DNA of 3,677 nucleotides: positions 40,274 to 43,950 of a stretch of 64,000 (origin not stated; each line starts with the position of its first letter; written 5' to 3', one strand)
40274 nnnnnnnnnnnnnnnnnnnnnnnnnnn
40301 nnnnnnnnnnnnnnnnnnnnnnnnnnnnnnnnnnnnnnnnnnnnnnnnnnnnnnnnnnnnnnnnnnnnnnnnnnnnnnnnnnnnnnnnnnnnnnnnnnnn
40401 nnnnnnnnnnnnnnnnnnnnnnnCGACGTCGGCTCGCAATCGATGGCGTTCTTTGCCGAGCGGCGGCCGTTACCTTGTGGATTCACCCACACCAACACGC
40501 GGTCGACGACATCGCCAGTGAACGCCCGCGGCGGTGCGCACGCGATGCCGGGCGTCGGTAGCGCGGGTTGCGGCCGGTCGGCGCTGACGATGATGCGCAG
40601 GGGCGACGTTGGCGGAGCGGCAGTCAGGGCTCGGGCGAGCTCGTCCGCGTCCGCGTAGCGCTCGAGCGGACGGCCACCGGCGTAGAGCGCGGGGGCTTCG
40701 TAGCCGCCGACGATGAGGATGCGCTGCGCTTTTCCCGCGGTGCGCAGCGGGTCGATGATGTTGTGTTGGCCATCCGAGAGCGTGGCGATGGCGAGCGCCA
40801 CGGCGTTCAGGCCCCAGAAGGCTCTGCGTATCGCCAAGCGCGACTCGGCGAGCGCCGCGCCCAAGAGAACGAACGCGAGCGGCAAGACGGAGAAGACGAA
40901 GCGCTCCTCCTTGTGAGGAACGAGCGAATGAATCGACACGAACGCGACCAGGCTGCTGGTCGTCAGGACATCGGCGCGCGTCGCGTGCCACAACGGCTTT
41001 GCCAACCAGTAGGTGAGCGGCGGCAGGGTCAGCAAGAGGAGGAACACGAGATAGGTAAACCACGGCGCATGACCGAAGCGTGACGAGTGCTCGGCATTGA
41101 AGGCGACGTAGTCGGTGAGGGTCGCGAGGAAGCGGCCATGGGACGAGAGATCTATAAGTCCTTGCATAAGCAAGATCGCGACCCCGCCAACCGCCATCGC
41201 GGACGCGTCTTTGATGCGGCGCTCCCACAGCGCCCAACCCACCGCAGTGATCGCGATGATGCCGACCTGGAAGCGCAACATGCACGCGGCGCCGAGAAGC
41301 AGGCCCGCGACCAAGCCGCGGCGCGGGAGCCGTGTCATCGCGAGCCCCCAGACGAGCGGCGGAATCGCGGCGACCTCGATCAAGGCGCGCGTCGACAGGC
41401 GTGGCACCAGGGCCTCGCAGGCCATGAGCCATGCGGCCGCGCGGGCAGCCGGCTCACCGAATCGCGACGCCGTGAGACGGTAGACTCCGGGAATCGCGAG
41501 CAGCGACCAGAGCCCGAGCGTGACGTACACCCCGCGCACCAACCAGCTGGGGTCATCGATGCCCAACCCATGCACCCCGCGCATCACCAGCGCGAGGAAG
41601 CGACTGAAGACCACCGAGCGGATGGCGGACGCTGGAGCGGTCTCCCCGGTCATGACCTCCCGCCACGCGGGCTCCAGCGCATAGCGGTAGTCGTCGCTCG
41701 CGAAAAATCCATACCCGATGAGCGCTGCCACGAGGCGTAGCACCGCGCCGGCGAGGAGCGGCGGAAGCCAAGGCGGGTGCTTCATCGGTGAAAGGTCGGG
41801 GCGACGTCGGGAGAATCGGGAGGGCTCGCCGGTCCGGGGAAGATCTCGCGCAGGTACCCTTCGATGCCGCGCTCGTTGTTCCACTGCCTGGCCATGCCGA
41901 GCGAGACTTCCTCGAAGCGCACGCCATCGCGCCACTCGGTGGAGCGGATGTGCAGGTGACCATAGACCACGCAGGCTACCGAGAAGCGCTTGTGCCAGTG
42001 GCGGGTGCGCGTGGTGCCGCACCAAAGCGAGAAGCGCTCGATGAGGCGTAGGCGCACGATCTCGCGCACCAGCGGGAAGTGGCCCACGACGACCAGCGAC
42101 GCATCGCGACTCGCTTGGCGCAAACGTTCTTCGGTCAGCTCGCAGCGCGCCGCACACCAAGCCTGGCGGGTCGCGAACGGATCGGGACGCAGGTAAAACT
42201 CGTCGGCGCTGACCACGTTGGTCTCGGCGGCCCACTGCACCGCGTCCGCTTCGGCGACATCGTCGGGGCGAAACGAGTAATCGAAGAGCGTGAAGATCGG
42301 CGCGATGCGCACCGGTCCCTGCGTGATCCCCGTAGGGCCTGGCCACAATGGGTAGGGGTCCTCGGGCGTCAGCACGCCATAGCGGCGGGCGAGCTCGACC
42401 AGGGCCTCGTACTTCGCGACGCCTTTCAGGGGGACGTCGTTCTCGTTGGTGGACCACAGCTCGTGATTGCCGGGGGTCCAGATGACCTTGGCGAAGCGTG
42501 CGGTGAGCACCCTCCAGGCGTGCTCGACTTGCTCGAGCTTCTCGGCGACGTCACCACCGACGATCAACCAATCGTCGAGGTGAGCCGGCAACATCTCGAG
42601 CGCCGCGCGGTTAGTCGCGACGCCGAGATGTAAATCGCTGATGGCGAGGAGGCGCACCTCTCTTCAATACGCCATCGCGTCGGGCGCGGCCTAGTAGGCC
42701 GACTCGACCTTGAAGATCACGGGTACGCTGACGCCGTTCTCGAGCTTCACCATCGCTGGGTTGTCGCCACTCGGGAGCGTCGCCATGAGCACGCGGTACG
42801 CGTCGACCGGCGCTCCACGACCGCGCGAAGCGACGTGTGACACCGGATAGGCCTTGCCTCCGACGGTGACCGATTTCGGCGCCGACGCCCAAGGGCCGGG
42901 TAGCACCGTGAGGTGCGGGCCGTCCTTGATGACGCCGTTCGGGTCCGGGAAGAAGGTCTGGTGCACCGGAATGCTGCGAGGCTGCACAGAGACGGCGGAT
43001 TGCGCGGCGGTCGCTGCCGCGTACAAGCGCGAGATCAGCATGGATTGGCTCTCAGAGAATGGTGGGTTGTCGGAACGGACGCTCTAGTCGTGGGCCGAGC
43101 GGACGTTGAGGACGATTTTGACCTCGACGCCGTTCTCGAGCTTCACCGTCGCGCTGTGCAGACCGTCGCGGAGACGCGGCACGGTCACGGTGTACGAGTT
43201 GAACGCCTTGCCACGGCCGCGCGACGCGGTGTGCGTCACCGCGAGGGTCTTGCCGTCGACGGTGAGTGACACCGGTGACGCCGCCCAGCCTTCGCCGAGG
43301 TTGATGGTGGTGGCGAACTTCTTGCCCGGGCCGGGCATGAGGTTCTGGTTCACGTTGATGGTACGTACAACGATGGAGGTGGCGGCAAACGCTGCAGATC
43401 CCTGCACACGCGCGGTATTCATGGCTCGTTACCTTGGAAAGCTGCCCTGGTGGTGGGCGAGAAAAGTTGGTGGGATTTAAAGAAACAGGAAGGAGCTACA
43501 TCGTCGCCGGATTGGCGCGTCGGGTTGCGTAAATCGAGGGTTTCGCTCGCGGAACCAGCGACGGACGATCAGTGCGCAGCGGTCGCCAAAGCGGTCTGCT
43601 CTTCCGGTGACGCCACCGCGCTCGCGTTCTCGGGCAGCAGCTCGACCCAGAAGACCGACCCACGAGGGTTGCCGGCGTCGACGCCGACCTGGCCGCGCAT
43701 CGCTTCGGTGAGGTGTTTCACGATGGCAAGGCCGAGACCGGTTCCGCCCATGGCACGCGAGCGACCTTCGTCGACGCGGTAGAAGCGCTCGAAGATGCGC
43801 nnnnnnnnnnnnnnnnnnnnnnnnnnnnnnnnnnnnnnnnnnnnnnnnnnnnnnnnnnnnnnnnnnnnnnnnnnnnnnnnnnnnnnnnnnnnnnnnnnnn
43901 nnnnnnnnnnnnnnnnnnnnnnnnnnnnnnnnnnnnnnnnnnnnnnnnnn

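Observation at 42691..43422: Tandem pair of paralogous small secreted proteins with a conserved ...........VKLENGV core, family unknown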

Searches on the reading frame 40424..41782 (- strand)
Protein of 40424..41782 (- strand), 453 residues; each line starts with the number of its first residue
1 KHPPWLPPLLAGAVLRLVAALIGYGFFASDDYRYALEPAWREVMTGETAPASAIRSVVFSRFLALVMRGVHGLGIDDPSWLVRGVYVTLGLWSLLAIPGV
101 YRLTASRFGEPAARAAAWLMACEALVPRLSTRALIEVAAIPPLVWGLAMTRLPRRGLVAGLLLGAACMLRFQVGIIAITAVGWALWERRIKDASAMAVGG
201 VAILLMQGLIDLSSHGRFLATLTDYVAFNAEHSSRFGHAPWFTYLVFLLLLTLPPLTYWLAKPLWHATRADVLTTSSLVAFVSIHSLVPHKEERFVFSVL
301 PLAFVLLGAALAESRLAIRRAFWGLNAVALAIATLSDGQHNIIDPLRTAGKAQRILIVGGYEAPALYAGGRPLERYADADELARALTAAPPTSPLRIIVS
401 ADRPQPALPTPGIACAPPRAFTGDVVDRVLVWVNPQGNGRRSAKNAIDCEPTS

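Call 35: search_protein_families(library=pfam, proteins=[window:40424-41782:-], max_evalue=0.001)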
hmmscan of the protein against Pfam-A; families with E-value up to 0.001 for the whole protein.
window:40424-41782:- (453 aa): 2 families
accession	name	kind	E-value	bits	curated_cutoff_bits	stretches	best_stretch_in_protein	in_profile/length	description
PF03901.23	Glyco_transf_22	-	1.4e-23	84.2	23.8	1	45-316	43-337/414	Alg9-like mannosyltransferase family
PF13231.12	PMT_2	-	8.5e-05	23.3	26.1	1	85-205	24-152/160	Dolichyl-phosphate-mannose-protein mannosyltransferase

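Call 50: search_protein_families(library=ncbifam, proteins=[window:40424-41782:-], max_evalue=0.00001)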
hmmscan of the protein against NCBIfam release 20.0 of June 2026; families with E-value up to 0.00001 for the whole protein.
window:40424-41782:- (453 aa): 0 families

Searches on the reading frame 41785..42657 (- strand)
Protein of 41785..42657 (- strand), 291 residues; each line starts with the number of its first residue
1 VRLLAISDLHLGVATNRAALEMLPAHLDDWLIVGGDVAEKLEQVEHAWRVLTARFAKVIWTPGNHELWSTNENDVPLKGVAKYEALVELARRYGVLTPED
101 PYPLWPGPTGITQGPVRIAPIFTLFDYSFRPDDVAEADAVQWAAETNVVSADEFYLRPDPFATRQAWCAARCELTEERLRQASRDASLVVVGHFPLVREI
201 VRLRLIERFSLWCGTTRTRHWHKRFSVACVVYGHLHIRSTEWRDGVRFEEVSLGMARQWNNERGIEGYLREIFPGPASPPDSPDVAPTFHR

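Call 35: search_protein_families(library=pfam, proteins=[window:41785-42657:-], max_evalue=0.001)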
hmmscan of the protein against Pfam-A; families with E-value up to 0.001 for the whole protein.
window:41785-42657:- (291 aa): 2 families
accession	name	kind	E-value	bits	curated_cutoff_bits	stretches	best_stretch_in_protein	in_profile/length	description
PF00149.33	Metallophos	-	6.4e-13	50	21.5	1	1-237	1-190/191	Calcineurin-like phosphoesterase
PF12850.12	Metallophos_2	-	2.6e-07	31.2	27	0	1-69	1-60/154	Calcineurin-like phosphoesterase superfamily domain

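Call 50: search_protein_families(library=ncbifam, proteins=[window:41785-42657:-], max_evalue=0.00001)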
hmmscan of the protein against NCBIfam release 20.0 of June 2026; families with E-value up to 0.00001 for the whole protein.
window:41785-42657:- (291 aa): 1 family
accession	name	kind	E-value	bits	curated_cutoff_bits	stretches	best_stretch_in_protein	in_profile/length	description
TIGR03729.1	acc_ester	subfamily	4.7e-11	42.6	148.25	0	125-254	112-238/239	putative phosphoesterase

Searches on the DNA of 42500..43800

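Call 58: search_rna_families(source=window, start=42500, end=43800, threshold=evalue, max_evalue=1)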
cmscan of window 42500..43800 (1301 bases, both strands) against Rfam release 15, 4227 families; matches with E-value up to 1: 2.
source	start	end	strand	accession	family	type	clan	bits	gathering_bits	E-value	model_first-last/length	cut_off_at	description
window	42584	42709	-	RF01527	CrfA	Gene; sRNA;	-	21.1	38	0.34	1-136/136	no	Caulobacter sRNA CrfA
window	43673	43787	-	RF01497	ALIL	Cis-reg;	-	17.2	50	0.079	1-117/117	no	ALIL pseudoknot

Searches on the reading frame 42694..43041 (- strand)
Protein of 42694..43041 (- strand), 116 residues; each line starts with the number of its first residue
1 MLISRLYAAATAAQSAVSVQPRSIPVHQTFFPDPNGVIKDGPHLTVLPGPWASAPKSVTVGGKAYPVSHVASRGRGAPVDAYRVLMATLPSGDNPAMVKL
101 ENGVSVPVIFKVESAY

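Call 5: search_protein_families(library=pfam, proteins=[window:42694-43041:-], max_evalue=10)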
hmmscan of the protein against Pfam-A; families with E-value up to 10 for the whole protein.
window:42694-43041:- (116 aa): 0 families

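Call 6: search_protein_families(library=ncbifam, proteins=[window:42694-43041:-], max_evalue=10)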
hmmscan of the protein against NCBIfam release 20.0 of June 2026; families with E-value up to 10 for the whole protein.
window:42694-43041:- (116 aa): 0 families
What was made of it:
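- On Any curated sequence family (Pfam, NCBIfam, PHROGs, PADLOC, PDB chains): Zero hits at E up to 10 for A and B (calls 5, 6).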

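Call 15: find_homologous_proteins(query=window:42694-43041:-, max_evalue=0.001)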
Query window:42694-43041:- (116 aa): 6 proteins with E <= 0.001 among 11 candidates.
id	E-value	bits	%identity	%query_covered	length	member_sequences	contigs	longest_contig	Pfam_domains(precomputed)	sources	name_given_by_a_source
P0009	5.3e-69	247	100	100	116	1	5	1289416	-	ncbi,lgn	-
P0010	1.1e-50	188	75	100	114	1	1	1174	-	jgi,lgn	jgi:hypothetical protein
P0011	1.0e-47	179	72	100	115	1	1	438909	-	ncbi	-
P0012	6.6e-47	176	72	100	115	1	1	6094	-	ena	-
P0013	1.2e-41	159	78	78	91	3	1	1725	-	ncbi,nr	ncbi:MAG TPA: hypothetical protein VLC93_19035 [Myxococcota bacterium]|nr:hypothetical protein [Myxo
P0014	1.1e-39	153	70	87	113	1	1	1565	-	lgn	-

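Call 64: predict_structure(alignment_id=A7)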
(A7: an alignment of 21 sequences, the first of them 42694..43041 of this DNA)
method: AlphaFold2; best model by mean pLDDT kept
length: 116 residues; sequences in the alignment: 21
mean_pLDDT: 81.2   pTM: 0.66
mean pLDDT of the five models: 81.2, 79.2, 78.8, 78.8, 78.5
residues with pLDDT >= 90: 55; 70-90: 38; 50-70: 9; < 50: 14
segments of 3 or more residues with pLDDT < 50: 1-4, 6-15
pLDDT, mean of each block of 10 residues (from residue 1): 45 53 87 73 86 94 93 81 91 95 93 86
secondary structure, 60 per line:
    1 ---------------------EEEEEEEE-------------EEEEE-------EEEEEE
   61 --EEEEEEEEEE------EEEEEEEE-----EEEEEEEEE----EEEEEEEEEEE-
elements in order: E22-29 E43-47 E55-60 E63-72 E79-86 E92-100 E105-115
